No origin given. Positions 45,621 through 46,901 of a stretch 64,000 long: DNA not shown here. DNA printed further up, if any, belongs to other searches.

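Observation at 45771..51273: Bacterial-type central genes (type I GAPDH-PGK operon, bacterial LeuRS) alongside archaeal markers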

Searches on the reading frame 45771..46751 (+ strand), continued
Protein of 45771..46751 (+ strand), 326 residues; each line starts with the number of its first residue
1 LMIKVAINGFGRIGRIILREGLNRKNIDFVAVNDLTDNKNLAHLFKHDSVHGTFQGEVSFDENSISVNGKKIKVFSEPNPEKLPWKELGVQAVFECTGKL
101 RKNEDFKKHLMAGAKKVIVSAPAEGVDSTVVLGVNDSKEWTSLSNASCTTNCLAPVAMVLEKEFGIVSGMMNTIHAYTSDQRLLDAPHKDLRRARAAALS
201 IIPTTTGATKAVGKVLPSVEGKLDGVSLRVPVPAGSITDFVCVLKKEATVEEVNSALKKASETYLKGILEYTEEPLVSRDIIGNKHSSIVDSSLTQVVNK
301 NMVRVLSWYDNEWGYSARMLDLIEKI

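Call 60: find_encoding_contigs(protein=P0137, flank=6000, max_places=2)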
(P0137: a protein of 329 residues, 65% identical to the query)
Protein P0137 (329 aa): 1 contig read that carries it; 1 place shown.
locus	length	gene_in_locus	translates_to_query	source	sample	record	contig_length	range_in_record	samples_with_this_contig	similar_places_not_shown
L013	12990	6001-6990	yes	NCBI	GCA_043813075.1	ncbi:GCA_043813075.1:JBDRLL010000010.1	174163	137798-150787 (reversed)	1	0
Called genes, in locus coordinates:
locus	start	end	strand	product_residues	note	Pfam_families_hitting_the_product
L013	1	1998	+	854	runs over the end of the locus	PF00270:DEAD, PF04851:ResIII, PF00271:Helicase_C, PF22590:Cas3-like_C_2 (faint), PF19306:WHD_Lhr, PF08494:DEAD_assoc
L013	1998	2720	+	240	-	PF00149:Metallophos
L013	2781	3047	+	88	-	-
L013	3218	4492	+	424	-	PF00682:HMGL-like, PF22617:HCS_D2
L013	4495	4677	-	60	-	-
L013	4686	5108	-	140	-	-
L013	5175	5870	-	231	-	PF02616:SMC_ScpA (faint)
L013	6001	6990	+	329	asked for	PF00044:Gp_dh_N, PF02800:Gp_dh_C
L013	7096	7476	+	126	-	-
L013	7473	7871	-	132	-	PF00293:NUDIX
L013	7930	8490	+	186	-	-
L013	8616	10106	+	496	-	-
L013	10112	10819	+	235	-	-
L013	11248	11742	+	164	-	PF01025:GrpE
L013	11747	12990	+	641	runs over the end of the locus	PF00012:HSP70, PF06723:MreB_Mbl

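Call 62: search_solved_structures(query=L011:7159-8334:+, max_evalue=1e-30)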
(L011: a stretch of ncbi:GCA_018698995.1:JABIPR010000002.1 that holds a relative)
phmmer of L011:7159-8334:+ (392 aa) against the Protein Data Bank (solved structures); distinct sequences matched with E-value up to 1e-30: 46.
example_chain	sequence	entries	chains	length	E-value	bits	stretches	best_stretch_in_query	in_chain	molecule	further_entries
1php_A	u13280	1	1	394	6.5e-87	295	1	3-391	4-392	3-PHOSPHOGLYCERATE KINASE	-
3uwd_A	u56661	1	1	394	1.1e-81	277.8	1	3-387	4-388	Phosphoglycerate kinase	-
1vpe_A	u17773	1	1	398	3.4e-81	276.1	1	4-387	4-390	PHOSPHOGLYCERATE KINASE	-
7zy7_A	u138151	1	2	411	1.2e-80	274.4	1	7-392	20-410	Phosphoglycerate kinase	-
3q3v_A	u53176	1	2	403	8.9e-79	268.2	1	4-390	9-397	Phosphoglycerate kinase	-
4ehj_A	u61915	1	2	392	5.7e-77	262.3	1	4-392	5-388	Phosphoglycerate kinase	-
4fey_A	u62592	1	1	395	5.9e-77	262.2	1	4-392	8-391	Phosphoglycerate kinase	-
13pk_A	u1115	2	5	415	6.3e-76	258.8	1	3-391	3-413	3-PHOSPHOGLYCERATE KINASE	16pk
9io5_O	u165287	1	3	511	2.4e-75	256.9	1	1-390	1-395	Phosphoglycerate kinase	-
4ng4_A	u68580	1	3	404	1.5e-73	251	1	6-391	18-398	Phosphoglycerate kinase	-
4dg5_A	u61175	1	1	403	3.7e-72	246.4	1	3-390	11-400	Phosphoglycerate kinase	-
1qpg_A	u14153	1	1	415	4.5e-71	242.9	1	4-390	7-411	3-PHOSPHOGLYCERATE KINASE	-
1zmr_A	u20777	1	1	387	1.6e-70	241.1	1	5-392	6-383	Phosphoglycerate kinase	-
3oz7_A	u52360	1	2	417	1.8e-70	240.9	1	8-387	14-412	Phosphoglycerate kinase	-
3oza_A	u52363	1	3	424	1.9e-70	240.8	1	8-387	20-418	Phosphoglycerate kinase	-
2cun_A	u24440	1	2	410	4.8e-57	196.7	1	5-391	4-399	Phosphoglycerate kinase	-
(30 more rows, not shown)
